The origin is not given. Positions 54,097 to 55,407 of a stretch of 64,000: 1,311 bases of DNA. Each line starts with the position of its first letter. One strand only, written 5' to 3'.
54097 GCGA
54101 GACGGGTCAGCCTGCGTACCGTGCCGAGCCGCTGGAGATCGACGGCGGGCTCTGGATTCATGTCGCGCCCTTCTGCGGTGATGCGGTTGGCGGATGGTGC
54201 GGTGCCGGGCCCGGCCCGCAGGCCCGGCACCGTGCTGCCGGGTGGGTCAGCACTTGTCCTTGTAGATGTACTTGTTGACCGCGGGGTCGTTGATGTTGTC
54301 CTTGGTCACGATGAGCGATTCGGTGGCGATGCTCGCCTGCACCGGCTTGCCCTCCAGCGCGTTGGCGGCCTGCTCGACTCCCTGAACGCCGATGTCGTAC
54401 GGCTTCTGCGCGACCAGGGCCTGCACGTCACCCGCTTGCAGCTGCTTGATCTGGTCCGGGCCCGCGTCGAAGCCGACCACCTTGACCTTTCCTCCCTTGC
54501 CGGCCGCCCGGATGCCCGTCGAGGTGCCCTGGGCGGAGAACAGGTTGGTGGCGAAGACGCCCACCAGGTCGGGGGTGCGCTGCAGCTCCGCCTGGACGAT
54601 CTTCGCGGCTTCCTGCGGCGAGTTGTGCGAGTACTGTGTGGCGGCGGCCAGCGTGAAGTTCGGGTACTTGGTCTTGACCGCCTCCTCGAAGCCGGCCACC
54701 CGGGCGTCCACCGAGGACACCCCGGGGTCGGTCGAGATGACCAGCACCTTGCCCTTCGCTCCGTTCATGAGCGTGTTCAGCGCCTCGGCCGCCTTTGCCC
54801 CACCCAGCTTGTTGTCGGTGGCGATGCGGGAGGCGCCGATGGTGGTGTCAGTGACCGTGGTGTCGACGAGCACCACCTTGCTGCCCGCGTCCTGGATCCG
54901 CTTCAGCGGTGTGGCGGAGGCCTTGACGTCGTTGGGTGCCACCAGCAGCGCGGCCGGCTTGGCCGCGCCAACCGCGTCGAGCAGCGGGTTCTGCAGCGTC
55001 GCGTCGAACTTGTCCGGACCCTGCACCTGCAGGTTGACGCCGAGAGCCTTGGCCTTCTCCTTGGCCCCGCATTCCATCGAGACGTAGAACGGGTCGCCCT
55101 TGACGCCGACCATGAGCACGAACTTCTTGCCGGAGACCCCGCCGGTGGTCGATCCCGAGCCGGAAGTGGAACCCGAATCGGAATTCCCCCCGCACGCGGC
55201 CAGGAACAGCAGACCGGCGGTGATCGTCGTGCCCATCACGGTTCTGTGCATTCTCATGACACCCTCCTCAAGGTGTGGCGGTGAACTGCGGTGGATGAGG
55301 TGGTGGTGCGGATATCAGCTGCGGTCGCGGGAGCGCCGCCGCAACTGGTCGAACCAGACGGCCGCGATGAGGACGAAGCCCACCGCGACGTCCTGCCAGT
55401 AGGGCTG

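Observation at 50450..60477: Ten-gene coupled sugar operon with two LacD/YihT-family aldolases, three kinase folds and a cupin isomerase that fits no pathway I know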

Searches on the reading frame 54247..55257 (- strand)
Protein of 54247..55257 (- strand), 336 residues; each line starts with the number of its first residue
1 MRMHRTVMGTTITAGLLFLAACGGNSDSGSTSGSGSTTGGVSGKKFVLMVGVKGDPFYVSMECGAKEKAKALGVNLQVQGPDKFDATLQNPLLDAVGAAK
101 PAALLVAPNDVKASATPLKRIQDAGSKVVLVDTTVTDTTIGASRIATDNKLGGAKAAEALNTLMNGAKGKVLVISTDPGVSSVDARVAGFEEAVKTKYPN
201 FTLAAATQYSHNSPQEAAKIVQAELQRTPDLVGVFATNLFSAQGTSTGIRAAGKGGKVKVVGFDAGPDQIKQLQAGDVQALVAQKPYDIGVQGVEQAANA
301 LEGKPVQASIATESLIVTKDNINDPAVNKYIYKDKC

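Call 4: search_protein_families(library=pfam, proteins=[window:54247-55257:-], max_evalue=0.01)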
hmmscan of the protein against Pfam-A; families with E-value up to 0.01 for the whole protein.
window:54247-55257:- (336 aa): 3 families
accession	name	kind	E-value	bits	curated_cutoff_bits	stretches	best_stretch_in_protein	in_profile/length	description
PF13407.12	Peripla_BP_4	-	1.9e-52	178.8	35.1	1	46-304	1-257/258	Periplasmic binding protein domain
PF00532.27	Peripla_BP_1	-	4.7e-09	36.5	22.2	1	52-260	10-213/281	Periplasmic binding proteins and sugar binding domain of LacI family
PF13377.12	Peripla_BP_3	-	0.00039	21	26.5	0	175-264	18-111/167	Periplasmic binding protein-like domain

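Call 5: search_protein_families(library=ncbifam, proteins=[window:54247-55257:-], max_evalue=0.01)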
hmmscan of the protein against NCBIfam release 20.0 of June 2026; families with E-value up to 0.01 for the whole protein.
window:54247-55257:- (336 aa): 11 families
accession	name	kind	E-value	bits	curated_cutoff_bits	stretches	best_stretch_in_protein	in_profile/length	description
NF007936.0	PRK10653.1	equivalog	1.6e-29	103.2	337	1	45-319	28-295/295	ribose ABC transporter substrate-binding protein RbsB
NF007254.0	PRK09701.1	equivalog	9.7e-25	87.4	335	1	44-309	25-296/311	D-allose transporter substrate-binding protein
NF052284.1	rhzpin_SBP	equivalog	2.8e-20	72.7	420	1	49-321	7-276/289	rhizopine catabolism ABC transporter substrate-binding protein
TIGR02637.1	RhaS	equivalog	2.4e-16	59.9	342.25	1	49-302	4-257/302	rhamnose ABC transporter substrate-binding protein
NF011937.0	PRK15408.1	equivalog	2.5e-10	39.7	384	1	44-294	28-276/340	autoinducer 2 ABC transporter substrate-binding protein LsrB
NF008185.0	PRK10936.1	equivalog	5.4e-09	35.4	200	1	55-328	59-326/346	TMAO reductase system periplasmic protein TorT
NF041827.1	YtfQ_transport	equivalog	7.8e-09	34.9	510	1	65-321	47-307/320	galactofuranose ABC transporter, galactofuranose-binding protein YtfQ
NF047341.1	lactose_RbsR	equivalog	4.1e-06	26.4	382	1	120-264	136-272/331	ribose utilization transcriptional repressor RbsR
NF008452.0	PRK11303.1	equivalog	3.5e-05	23.1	385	1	102-240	119-248/332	catabolite repressor/activator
TIGR02417.1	fruct_sucro_rep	subfamily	7.9e-05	22.1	389.55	1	102-232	118-242/327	D-fructose-responsive transcription factor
TIGR02955.1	TMAO_TorT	equivalog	0.00062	19.1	310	1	55-324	11-277/295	TMAO reductase system periplasmic protein TorT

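Call 25: search_solved_structures(query=window:54247-55257:-, max_evalue=1e-10)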
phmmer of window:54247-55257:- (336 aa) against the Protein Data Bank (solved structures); distinct sequences matched with E-value up to 1e-10: 45.
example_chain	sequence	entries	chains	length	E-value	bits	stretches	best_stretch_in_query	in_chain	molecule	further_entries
5dkv_A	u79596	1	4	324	1.8e-55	192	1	43-333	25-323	ABC transporter substrate binding protein (Ribose)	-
4rxt_A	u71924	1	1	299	1.3e-35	126.7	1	60-330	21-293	Sugar ABC transporter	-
2ioy_A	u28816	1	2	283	1e-30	110.6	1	47-323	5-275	Periplasmic sugar-binding protein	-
6gq0_A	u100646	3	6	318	1.1e-25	94.1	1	46-322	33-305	Putative sugar binding protein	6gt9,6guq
2gx6_A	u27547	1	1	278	3.9e-25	92.3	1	47-320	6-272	D-ribose-binding periplasmic protein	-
4wut_A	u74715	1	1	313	6.5e-25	91.6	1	52-332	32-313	ABC transporter substrate binding protein (Ribose)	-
1urp_A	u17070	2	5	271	6.7e-25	91.6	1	47-319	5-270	D-RIBOSE-BINDING PROTEIN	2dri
1dbp_A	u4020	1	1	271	1.1e-24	90.8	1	47-319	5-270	D-RIBOSE-BINDING PROTEIN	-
1drk_A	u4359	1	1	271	2.7e-24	89.6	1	47-319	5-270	D-RIBOSE-BINDING PROTEIN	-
3c6q_B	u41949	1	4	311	4.8e-24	88.7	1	49-294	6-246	Sugar ABC transporter, periplasmic sugar-binding protein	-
2h3h_A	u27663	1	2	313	5.2e-24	88.7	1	49-294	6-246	Sugar ABC transporter, periplasmic sugar-binding protein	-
2qvc_A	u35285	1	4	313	5.4e-24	88.6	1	49-294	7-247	Sugar ABC transporter, periplasmic sugar-binding protein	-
1drj_A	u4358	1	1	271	5.9e-24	88.5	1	47-319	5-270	D-RIBOSE-BINDING PROTEIN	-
1ba2_A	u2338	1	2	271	6.7e-24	88.3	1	47-319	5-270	D-RIBOSE-BINDING PROTEIN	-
3brs_A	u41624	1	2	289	7.8e-24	88.1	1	57-321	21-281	Periplasmic binding protein/LacI transcriptional regulator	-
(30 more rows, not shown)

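Call 35: search_dna_similar(query=window:54247-55257:-, collection=plasmids, mode=protein, max_rows=25, max_evalue=1e-20)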
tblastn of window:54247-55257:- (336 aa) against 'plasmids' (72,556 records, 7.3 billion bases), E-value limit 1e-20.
Records with a match: 40; places in all: 58; records where one place covers at least 80% of the query: 39.
Best place of each record, by identity: <60% 40.
By first word of the organism name: Rhizobium 21; Sinorhizobium 4; Shinella 4; Deinococcus 3; Embleya 2; Aureimonas 1; Agrobacterium 1; Acidisoma 1; Cetobacterium 1; Gemmatirosa 1; and 1 more.
By predicted mobility (MOB-suite, as given by PLSDB): non-mobilizable 38; mobilizable 1; conjugative 1.
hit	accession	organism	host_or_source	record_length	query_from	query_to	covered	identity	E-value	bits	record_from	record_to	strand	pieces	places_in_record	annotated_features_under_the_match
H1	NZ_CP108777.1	Embleya sp. NBC_00896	-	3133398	44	336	87%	49.1%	2e-72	250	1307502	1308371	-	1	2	none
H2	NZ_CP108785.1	Embleya sp. NBC_00888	-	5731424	44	336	87%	47.8%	3e-70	244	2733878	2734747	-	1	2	none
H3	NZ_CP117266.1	Rhizobium tumorigenes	Rubus sp.,pure bacterial culture,Aerial ...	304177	4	334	99%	40.6%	9e-46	173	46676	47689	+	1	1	ABC transporter substrate-binding protein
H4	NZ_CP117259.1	Rhizobium tumorigenes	Rubus sp.,pure bacterial culture,Aerial ...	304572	4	334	99%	40.6%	9e-46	173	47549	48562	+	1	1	ABC transporter substrate-binding protein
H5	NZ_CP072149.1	Rhizobium sp. K1/93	Himalayan blackberry,cell culture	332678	48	334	85%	44.6%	1e-45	173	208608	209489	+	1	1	ABC transporter substrate-binding protein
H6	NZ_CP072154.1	Rhizobium sp. K15/93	Himalayan blackberry,cell culture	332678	48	334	85%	44.6%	1e-45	173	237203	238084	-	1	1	ABC transporter substrate-binding protein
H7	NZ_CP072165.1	Rhizobium sp. B21/90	Himalayan blackberry,cell culture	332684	48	334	85%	44.6%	1e-45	173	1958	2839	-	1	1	ABC transporter substrate-binding protein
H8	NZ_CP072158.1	Rhizobium sp. B230/85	Himalayan blackberry,cell culture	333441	48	334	85%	44.6%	1e-45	173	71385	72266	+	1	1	ABC transporter substrate-binding protein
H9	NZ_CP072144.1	Rhizobium sp. L51/94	Blueberry,cell culture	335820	48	334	85%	44.6%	1e-45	173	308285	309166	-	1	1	ABC transporter substrate-binding protein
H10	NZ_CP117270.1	Rhizobium rhododendri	Rhododendron sp.,pure bacterial ...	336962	48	334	85%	44.6%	1e-45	173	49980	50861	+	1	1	ABC transporter substrate-binding protein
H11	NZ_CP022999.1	Rhizobium sp. 11515TR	Cell culture,agricultural soil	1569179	44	336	87%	42.1%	7e-40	156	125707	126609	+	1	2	none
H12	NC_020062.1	Rhizobium tropici CIAT 899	Phaseolus vulgaris root nodule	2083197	44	336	87%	41.8%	4e-39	154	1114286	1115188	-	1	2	record has no annotation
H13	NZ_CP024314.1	Rhizobium sp. NXC24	Phaseolus vulgaris,cell culture,plant ...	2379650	44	334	87%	42.1%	2e-38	152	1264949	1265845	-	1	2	record has no annotation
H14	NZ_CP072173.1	Rhizobium sp. AB2/73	Phyla canescens,cell culture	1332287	44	336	87%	41.4%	2e-37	149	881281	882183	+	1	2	record has no annotation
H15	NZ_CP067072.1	Rhizobium sp. AB2/73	Phyla canescens,cell culture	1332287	44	336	87%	41.4%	2e-37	149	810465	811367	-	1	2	record has no annotation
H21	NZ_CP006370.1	Aureimonas sp. AU20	-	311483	44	334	87%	41.1%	4e-47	177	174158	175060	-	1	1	ABC transporter substrate-binding protein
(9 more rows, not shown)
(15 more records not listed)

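Call 36: get_annotated_region(hit=H3, flank=9000)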
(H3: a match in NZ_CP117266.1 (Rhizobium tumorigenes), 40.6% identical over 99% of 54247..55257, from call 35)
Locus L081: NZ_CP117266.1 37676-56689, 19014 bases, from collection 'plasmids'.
description: Rhizobium tumorigenes strain 932 plasmid unnamed3, complete sequence
organism: Rhizobium tumorigenes (NCBI taxid 2041385)
taxonomy: Bacteria; Pseudomonadota; Alphaproteobacteria; Hyphomicrobiales; Rhizobiaceae; Rhizobium; Rhizobium tumorigenes
host: -; source: Rubus sp.,pure bacterial culture,Aerial tumor; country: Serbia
typing (MOB-suite, as given by PLSDB): non-mobilizable
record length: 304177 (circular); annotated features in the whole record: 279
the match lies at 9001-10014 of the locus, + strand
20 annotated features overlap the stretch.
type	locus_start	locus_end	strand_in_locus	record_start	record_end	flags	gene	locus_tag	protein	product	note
CDS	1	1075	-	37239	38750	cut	-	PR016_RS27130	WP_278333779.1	alpha-N-arabinofuranosidase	-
CDS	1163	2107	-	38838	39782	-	-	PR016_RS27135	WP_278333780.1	helix-turn-helix domain-containing protein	-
CDS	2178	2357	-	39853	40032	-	-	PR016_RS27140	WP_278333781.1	DUF2256 domain-containing protein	-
CDS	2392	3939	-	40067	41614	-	-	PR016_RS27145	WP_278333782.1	cryptochrome/photolyase family protein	-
CDS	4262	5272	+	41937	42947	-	-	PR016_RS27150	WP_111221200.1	sensor histidine kinase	-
CDS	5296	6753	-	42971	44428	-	-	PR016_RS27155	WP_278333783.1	ROK family protein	-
CDS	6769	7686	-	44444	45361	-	-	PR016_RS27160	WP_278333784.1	tagatose-bisphosphate aldolase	-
CDS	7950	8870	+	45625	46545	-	-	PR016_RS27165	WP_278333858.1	sugar-binding domain-containing protein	-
CDS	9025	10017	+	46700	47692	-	-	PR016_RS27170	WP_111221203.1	ABC transporter substrate-binding protein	-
CDS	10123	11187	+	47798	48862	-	-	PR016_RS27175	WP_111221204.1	ribose ABC transporter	-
CDS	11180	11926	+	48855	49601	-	-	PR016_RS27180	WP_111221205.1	ATP-binding cassette domain-containing protein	-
CDS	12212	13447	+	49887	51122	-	-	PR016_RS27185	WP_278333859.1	MFS family transporter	-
CDS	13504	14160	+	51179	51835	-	-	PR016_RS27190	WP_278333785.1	CHASE3 domain-containing protein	-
CDS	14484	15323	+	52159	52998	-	-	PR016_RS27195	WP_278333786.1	transporter substrate-binding domain-containing protein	-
CDS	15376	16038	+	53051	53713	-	-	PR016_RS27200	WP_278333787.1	amino acid ABC transporter permease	GO:0006865 - amino acid transport [Evidence IEA]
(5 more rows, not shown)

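Call 37: get_annotated_region(hit=H21, flank=9000)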
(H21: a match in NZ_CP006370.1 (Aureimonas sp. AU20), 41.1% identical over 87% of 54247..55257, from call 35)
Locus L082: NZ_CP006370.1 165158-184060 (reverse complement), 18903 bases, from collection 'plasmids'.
description: Aureimonas sp. AU20 plasmid pAU20c, complete sequence
organism: Aureimonas sp. AU20 (NCBI taxid 1349819)
taxonomy: Bacteria; Pseudomonadota; Alphaproteobacteria; Hyphomicrobiales; Aurantimonadaceae; Aureimonas; Aureimonas sp. AU20
host: -; source: -; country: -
typing (MOB-suite, as given by PLSDB): non-mobilizable
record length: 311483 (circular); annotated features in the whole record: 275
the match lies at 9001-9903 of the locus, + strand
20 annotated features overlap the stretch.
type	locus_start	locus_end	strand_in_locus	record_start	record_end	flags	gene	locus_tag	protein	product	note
CDS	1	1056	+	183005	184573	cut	-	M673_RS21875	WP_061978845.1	GMC family oxidoreductase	-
CDS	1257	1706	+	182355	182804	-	-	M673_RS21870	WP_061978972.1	pseudoazurin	-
CDS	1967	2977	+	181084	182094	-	-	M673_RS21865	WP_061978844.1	Gfo/Idh/MocA family oxidoreductase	-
CDS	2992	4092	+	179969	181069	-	-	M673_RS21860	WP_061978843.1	Gfo/Idh/MocA family oxidoreductase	-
CDS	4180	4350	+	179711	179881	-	-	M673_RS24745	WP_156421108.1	hypothetical protein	-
CDS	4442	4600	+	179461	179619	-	-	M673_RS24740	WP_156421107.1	hypothetical protein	-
CDS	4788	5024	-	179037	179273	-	-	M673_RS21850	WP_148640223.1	hypothetical protein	-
CDS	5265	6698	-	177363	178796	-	-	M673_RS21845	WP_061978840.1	ROK family protein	-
CDS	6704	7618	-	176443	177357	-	-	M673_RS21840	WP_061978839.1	tagatose-bisphosphate aldolase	-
CDS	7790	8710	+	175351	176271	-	-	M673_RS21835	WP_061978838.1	sugar-binding domain-containing protein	-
CDS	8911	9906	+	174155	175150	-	-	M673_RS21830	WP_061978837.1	ABC transporter substrate-binding protein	-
CDS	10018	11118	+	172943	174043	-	-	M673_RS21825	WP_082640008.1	ribose ABC transporter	-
CDS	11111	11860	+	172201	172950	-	-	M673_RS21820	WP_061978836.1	ATP-binding cassette domain-containing protein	-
CDS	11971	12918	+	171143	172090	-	-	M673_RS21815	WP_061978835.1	hypothetical protein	-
CDS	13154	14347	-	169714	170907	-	-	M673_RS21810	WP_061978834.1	ROK family transcriptional regulator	GO:0006355 - regulation of DNA-templated transcription [Evidence IEA]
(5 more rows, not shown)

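Call 40: search_solved_structures(query=L081:9025-10017:+, max_evalue=1e-30, show_alignments=1)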
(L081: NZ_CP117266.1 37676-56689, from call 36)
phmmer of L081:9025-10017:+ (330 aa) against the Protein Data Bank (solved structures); distinct sequences matched with E-value up to 1e-30: 5.
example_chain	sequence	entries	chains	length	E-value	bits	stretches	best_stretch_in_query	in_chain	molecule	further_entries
5dkv_A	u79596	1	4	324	1.7e-163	546.5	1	29-329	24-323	ABC transporter substrate binding protein (Ribose)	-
2ioy_A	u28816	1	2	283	2.7e-37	132.1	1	34-319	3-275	Periplasmic sugar-binding protein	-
4wut_A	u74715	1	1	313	1.2e-36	130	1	35-328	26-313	ABC transporter substrate binding protein (Ribose)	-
5dte_A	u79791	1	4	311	1.4e-33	119.8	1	29-312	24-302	Monosaccharide-transporting ATPase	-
4rxt_A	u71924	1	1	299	2.1e-33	119.3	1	33-325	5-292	Sugar ABC transporter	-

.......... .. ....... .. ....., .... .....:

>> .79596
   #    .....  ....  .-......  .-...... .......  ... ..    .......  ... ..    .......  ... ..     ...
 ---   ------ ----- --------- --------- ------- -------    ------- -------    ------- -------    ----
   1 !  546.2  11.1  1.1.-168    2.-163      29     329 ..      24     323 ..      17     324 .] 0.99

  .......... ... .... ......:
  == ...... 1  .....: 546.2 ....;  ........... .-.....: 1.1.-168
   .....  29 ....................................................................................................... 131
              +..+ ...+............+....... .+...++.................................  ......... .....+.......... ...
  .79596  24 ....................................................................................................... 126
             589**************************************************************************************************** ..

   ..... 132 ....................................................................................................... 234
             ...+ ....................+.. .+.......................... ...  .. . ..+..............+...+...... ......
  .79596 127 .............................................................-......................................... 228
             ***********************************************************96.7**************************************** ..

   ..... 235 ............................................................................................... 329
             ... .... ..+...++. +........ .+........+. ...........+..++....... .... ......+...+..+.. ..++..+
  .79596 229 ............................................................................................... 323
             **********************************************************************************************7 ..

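Call 53: search_protein_families(library=pfam, proteins=[L081:5296-6753:-, L082:11971-12918:+, L081:6769-7686:-], max_evalue=0.001)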
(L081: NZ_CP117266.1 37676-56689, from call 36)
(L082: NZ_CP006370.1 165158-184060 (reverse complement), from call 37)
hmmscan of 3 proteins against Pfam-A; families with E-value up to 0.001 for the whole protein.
L081:5296-6753:- (485 aa): 2 families
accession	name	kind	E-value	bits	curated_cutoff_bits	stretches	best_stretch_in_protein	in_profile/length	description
PF00480.26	ROK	-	2e-50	172.4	22.9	1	8-287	2-291/294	ROK family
PF13671.12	AAA_33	-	3.9e-05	24.4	27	1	307-427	1-121/143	AAA domain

L082:11971-12918:+ (315 aa): 0 families

L081:6769-7686:- (305 aa): 1 family
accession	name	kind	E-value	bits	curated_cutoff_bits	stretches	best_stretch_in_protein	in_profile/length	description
PF01791.15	DeoC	-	1.6e-18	67.7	23.8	1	23-264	2-228/229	DeoC/LacD family aldolase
